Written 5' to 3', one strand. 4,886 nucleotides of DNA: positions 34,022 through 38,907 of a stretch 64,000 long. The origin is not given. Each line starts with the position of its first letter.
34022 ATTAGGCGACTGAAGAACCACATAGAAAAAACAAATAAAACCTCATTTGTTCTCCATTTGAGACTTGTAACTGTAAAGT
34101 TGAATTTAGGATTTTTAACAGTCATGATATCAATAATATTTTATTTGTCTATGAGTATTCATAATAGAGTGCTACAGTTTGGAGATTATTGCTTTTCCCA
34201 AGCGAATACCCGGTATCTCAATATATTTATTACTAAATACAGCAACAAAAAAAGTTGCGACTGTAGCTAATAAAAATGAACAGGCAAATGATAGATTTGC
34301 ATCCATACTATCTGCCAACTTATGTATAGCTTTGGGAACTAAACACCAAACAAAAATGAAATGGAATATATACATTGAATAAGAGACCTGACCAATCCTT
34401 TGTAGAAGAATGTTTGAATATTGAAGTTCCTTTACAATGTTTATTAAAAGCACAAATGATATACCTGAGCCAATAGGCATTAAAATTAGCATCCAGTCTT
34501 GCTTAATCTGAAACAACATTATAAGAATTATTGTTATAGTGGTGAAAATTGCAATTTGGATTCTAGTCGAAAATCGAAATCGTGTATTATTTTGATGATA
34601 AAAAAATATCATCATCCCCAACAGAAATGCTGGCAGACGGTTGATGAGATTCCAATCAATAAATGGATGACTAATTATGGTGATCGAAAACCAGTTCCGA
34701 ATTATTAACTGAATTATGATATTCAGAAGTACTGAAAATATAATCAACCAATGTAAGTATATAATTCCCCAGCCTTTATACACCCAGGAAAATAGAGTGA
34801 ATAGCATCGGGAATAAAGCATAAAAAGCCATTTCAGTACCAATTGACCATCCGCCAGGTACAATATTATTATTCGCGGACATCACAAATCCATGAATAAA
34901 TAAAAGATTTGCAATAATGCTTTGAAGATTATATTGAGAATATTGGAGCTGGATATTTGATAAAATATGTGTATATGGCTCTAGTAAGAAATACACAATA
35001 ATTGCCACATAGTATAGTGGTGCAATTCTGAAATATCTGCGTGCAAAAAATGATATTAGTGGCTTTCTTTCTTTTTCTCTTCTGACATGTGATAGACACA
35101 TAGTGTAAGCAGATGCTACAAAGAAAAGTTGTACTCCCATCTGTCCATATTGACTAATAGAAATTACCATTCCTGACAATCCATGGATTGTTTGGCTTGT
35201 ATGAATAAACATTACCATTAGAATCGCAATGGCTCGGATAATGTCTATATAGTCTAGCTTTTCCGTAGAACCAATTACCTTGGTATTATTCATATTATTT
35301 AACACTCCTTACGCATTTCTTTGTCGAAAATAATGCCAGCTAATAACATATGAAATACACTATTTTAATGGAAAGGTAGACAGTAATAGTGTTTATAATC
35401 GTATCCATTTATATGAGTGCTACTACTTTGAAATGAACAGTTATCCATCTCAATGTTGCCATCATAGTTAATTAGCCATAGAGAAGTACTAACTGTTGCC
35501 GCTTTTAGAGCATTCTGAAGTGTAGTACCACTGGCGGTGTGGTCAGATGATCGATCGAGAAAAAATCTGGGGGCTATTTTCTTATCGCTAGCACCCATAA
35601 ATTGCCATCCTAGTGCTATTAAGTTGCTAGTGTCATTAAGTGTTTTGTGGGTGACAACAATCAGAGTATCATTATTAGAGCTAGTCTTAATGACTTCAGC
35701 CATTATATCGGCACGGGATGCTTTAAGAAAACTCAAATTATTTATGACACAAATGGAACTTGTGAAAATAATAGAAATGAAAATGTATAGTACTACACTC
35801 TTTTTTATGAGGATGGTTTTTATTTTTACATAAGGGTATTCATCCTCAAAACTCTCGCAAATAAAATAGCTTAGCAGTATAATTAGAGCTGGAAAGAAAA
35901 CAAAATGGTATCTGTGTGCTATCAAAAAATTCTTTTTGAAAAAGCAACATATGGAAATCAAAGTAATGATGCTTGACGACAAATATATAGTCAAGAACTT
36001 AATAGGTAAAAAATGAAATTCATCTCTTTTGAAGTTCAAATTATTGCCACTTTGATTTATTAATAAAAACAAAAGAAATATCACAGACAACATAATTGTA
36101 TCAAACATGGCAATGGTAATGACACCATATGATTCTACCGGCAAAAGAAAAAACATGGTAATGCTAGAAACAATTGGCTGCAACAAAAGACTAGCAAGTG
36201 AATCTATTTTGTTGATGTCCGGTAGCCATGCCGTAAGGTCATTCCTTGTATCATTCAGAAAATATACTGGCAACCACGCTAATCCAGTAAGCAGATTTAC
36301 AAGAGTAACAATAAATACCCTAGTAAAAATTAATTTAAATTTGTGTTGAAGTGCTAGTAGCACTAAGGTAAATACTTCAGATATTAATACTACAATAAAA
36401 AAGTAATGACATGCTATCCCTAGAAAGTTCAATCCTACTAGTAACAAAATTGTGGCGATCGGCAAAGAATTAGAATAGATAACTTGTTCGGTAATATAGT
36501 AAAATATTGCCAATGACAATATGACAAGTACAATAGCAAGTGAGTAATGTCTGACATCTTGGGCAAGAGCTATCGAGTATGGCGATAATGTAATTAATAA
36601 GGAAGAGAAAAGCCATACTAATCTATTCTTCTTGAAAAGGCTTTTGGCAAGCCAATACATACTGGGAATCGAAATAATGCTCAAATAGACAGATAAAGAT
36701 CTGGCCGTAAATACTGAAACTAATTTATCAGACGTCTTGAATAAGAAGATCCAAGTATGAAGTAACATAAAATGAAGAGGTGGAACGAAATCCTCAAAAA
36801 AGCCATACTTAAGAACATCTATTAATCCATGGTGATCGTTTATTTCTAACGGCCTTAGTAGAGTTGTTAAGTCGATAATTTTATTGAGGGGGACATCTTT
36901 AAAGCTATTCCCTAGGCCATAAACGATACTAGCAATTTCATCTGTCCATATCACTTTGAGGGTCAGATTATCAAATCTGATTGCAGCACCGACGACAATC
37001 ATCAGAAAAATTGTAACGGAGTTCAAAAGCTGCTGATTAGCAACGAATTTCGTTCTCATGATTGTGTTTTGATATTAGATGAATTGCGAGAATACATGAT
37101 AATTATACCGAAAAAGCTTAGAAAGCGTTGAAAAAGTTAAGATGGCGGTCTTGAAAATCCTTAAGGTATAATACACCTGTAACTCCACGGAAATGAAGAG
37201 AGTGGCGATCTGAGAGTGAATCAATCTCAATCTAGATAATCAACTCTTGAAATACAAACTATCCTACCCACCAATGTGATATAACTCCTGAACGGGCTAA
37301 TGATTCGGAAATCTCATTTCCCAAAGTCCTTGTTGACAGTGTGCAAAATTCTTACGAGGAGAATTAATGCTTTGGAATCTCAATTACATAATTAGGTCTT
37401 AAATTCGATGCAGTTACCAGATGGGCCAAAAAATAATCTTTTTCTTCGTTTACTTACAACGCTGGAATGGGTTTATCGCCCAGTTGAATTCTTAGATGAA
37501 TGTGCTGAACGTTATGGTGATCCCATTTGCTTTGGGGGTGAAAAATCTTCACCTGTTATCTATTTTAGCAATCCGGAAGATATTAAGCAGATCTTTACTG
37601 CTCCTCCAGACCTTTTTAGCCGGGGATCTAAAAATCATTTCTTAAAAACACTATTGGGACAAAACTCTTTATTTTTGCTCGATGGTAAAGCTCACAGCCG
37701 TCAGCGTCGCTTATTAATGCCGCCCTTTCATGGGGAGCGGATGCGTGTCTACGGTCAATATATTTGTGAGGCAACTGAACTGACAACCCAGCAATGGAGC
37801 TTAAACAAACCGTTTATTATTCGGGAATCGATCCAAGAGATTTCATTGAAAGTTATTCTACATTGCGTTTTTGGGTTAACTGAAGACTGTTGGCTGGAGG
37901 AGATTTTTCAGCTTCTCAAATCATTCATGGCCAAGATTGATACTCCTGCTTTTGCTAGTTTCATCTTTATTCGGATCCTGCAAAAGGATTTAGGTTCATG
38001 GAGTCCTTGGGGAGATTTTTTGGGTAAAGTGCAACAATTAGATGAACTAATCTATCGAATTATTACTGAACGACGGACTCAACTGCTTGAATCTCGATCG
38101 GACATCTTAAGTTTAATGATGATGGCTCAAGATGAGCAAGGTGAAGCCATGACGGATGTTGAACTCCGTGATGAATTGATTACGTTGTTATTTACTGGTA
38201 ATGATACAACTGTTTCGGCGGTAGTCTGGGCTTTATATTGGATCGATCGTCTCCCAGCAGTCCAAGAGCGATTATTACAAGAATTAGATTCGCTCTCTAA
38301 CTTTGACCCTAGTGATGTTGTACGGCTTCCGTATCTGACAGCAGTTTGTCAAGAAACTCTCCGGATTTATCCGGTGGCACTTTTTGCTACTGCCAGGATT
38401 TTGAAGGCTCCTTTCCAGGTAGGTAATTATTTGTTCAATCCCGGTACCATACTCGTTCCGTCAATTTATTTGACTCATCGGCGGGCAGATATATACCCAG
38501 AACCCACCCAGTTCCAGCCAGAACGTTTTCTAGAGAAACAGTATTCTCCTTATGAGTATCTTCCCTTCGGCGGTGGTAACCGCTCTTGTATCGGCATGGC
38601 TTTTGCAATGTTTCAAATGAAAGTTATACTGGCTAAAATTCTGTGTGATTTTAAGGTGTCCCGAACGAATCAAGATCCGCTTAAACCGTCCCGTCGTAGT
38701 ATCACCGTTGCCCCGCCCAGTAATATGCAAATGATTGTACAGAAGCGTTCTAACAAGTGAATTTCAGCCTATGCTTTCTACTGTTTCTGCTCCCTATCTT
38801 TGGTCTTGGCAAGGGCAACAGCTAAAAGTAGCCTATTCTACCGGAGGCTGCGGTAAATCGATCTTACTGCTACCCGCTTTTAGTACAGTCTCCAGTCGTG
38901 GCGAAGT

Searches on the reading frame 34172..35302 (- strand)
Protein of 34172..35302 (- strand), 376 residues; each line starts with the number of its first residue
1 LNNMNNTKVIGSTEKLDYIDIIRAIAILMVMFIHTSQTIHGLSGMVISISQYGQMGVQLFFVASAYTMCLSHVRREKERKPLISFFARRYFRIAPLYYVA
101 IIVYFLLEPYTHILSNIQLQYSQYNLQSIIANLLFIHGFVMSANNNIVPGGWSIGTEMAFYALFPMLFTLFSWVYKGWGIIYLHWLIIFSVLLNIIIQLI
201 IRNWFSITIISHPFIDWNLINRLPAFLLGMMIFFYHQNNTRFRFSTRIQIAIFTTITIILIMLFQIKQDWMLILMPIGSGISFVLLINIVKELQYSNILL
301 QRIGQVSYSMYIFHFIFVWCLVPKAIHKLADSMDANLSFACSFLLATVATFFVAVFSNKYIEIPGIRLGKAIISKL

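Call 54: search_protein_families(library=pfam, proteins=[window:34172-35302:-], max_evalue=0.00001)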
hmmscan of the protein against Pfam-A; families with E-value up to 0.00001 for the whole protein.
window:34172-35302:- (376 aa): 1 family
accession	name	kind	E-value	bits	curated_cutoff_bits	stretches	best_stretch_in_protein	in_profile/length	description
PF01757.29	Acyl_transf_3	-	8.9e-31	107.6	31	1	17-355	2-322/326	Acyltransferase domain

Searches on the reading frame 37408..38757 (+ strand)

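Call 54: search_protein_families(library=pfam, proteins=[window:37408-38757:+], max_evalue=0.00001)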
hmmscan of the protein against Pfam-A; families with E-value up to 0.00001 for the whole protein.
window:37408-38757:+ (450 aa): 1 family
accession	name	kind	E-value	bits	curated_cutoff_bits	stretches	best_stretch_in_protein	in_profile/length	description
PF00067.27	p450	-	2.8e-76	257.6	22.8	1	5-441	2-459/462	Cytochrome P450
